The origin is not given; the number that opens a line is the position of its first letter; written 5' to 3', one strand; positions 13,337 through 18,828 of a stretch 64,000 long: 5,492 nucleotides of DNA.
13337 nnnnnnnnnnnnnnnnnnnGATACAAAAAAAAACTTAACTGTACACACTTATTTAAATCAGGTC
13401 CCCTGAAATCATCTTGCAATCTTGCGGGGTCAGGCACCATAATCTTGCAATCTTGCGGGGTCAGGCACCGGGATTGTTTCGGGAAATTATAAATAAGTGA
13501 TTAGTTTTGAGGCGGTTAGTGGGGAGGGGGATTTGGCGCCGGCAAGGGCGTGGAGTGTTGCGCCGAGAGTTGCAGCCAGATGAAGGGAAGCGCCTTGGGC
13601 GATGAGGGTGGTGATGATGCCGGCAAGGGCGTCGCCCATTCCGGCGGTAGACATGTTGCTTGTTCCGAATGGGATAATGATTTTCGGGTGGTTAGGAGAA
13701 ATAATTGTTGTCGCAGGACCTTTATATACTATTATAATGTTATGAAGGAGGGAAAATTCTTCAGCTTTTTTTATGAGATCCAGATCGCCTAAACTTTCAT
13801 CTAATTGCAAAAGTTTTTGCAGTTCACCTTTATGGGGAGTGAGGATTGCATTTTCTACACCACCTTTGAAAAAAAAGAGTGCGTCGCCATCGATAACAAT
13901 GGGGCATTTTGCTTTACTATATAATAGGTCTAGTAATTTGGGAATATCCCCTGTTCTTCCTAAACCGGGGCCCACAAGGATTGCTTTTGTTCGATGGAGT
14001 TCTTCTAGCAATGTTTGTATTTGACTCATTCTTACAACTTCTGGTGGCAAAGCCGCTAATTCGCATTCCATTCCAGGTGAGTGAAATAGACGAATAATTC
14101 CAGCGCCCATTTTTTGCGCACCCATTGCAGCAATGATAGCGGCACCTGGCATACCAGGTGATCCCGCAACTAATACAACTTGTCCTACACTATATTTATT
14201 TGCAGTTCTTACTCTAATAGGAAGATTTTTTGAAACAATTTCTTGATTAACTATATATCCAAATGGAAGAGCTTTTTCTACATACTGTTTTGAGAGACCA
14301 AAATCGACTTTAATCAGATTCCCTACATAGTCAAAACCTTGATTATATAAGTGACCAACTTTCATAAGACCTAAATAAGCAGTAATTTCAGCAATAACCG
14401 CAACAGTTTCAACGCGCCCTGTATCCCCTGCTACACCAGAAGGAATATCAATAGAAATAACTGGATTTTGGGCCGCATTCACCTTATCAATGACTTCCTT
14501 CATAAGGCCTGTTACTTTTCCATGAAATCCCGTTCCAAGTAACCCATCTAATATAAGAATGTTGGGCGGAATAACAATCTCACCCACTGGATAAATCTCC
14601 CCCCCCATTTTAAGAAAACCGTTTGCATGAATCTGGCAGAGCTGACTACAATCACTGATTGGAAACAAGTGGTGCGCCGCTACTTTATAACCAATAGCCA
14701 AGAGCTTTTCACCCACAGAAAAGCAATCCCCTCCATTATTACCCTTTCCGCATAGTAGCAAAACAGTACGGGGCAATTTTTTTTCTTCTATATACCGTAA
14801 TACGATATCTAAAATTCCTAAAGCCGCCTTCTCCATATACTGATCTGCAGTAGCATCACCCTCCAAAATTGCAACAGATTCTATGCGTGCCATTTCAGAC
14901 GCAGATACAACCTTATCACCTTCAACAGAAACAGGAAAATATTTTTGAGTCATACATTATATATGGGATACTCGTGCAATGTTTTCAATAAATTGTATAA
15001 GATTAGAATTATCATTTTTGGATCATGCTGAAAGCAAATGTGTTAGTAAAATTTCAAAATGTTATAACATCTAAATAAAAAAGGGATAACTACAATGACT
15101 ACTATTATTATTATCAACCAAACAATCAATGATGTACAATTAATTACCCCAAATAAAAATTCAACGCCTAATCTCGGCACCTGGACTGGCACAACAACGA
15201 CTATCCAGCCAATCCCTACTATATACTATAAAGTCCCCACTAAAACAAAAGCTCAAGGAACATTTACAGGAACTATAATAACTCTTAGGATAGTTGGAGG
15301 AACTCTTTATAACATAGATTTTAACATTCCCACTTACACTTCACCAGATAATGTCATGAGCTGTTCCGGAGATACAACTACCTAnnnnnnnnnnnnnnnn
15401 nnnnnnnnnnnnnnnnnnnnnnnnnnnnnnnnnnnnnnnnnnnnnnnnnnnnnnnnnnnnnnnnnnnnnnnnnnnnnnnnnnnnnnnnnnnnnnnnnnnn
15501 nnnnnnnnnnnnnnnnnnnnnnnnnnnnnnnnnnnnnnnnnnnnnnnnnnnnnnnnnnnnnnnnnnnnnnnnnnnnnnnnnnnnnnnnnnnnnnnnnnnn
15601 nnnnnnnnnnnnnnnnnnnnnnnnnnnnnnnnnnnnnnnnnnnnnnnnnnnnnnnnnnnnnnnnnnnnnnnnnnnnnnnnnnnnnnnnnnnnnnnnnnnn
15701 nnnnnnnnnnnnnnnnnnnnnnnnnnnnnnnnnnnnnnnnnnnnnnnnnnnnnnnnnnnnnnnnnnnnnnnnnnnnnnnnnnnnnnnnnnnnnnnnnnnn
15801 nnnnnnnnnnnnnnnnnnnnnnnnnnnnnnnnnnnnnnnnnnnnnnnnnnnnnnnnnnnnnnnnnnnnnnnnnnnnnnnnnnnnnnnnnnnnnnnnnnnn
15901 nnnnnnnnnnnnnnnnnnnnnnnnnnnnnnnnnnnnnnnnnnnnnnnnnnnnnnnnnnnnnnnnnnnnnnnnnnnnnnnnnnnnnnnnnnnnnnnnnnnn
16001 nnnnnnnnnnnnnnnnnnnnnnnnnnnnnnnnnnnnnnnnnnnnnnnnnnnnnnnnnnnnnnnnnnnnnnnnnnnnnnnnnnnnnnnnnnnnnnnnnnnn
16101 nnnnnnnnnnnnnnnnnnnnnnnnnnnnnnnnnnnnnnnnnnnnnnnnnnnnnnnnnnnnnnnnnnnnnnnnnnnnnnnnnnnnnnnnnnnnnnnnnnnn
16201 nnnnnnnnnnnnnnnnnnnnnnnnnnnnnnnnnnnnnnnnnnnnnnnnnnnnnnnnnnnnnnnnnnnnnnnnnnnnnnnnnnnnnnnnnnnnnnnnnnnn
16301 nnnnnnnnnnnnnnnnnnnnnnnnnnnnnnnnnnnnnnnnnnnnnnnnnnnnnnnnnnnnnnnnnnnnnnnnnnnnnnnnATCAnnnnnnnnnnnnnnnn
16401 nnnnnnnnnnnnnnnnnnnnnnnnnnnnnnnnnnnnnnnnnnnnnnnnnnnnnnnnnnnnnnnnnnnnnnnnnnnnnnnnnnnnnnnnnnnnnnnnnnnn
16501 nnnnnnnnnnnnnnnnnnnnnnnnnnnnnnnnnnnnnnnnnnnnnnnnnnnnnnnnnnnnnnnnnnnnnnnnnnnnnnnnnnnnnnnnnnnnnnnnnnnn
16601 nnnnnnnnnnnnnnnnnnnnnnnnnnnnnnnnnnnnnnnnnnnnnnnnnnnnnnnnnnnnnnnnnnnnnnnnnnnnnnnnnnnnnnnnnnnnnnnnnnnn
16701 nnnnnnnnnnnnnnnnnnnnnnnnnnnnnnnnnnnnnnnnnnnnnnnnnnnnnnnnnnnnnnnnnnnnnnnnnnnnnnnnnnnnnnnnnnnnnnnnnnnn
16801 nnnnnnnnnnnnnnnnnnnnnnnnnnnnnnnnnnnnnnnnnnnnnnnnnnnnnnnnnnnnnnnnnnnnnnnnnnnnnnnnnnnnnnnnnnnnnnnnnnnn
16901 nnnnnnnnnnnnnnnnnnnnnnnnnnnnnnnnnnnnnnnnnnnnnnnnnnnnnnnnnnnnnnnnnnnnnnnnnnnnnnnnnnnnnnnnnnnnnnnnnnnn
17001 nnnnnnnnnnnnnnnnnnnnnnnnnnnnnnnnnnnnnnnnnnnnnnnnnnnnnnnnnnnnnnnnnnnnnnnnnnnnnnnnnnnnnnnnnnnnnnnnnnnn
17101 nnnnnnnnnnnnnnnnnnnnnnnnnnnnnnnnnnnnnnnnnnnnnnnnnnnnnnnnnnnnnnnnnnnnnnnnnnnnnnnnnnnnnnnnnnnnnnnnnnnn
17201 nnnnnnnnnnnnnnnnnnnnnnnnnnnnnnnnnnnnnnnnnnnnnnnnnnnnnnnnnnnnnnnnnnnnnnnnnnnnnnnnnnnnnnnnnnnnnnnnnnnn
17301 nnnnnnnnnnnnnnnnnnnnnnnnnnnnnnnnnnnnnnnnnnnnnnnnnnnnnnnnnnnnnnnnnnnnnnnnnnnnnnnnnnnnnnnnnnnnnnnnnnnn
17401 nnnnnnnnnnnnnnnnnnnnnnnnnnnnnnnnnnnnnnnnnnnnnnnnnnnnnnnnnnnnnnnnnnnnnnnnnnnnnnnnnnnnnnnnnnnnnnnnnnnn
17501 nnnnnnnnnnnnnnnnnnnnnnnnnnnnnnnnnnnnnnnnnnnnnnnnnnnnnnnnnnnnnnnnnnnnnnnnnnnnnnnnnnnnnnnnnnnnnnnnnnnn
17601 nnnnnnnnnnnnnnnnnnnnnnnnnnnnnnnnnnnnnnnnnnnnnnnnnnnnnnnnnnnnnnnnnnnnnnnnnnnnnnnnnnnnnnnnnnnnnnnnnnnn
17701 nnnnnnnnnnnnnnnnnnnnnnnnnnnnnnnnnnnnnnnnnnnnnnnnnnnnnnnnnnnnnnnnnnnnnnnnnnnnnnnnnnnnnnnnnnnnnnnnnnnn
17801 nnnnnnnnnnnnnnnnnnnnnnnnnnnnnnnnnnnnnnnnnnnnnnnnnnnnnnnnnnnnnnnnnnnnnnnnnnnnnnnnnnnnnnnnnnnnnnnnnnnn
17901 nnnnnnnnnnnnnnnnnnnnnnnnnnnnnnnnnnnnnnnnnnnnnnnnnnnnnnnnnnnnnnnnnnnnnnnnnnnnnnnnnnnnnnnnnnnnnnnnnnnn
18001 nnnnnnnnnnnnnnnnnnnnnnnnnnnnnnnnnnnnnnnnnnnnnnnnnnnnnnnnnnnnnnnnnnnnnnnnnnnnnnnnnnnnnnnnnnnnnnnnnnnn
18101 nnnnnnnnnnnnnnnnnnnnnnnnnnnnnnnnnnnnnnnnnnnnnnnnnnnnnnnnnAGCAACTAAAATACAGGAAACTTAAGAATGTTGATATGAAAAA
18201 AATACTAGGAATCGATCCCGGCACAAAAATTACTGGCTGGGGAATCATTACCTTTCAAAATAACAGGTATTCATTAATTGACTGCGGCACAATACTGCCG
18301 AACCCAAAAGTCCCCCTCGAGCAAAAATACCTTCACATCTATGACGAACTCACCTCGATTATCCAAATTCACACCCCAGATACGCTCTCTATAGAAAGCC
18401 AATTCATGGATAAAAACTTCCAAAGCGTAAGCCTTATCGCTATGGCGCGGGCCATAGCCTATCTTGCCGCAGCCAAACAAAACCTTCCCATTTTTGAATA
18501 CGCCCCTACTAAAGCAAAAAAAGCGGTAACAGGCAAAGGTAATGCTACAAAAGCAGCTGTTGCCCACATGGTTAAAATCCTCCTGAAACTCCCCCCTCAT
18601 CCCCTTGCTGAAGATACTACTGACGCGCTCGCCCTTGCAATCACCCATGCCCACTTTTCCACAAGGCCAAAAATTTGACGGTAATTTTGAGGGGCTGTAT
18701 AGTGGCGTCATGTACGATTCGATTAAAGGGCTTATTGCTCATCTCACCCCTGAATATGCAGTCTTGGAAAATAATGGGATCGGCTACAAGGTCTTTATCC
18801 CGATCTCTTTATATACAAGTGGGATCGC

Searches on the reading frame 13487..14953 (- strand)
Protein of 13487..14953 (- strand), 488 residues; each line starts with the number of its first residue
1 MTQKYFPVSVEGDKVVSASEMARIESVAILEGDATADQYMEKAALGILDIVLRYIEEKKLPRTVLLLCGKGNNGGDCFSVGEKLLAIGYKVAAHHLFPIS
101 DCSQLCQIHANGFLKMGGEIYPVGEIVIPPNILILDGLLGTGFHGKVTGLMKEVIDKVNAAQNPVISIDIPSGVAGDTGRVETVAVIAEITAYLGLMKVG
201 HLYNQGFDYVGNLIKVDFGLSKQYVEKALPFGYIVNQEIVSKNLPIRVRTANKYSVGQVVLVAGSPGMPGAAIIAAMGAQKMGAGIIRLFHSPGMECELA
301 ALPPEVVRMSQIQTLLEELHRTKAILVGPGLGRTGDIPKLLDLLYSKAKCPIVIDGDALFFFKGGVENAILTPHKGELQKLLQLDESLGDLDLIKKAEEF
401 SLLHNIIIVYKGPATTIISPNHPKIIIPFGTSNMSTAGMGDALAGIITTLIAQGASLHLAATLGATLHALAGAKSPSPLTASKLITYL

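Call 7: search_protein_families(library=pfam, proteins=[window:13487-14953:-])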
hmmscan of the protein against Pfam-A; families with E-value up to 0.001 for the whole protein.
window:13487-14953:- (488 aa): 2 families
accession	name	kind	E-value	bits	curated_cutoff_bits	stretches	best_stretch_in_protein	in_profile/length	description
PF01256.23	Carb_kinase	-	1.9e-42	145.8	27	1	259-476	1-224/242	NAD(P)H-hydrate dehydratase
PF03853.21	YjeF_N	-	3.1e-36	125.3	24.9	1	37-200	2-169/169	YjeF-related protein N-terminus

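Call 9: find_encoding_contigs(protein=window:13487-14953:-, flank=10000, max_places=10)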
Protein window:13487-14953:- (488 aa): no gene with exactly this product is on record in the collection.

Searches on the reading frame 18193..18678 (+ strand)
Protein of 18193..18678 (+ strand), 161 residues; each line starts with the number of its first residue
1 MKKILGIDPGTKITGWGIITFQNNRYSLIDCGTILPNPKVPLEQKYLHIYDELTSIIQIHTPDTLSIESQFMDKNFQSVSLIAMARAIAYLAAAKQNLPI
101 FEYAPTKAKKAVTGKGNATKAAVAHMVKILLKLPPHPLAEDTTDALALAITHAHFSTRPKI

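Call 49: search_protein_families(library=pfam, proteins=[window:18193-18678:+], max_evalue=1)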
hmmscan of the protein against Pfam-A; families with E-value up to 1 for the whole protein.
window:18193-18678:+ (161 aa): 2 families
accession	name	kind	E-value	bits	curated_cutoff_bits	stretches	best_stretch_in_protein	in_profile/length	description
PF02075.23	RuvC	-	1.2e-42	145.7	22.2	1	4-152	1-148/148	Crossover junction endodeoxyribonuclease RuvC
PF02719.21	Polysacc_synt_2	-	0.12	12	20.2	1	85-129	77-122/293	Polysaccharide biosynthesis protein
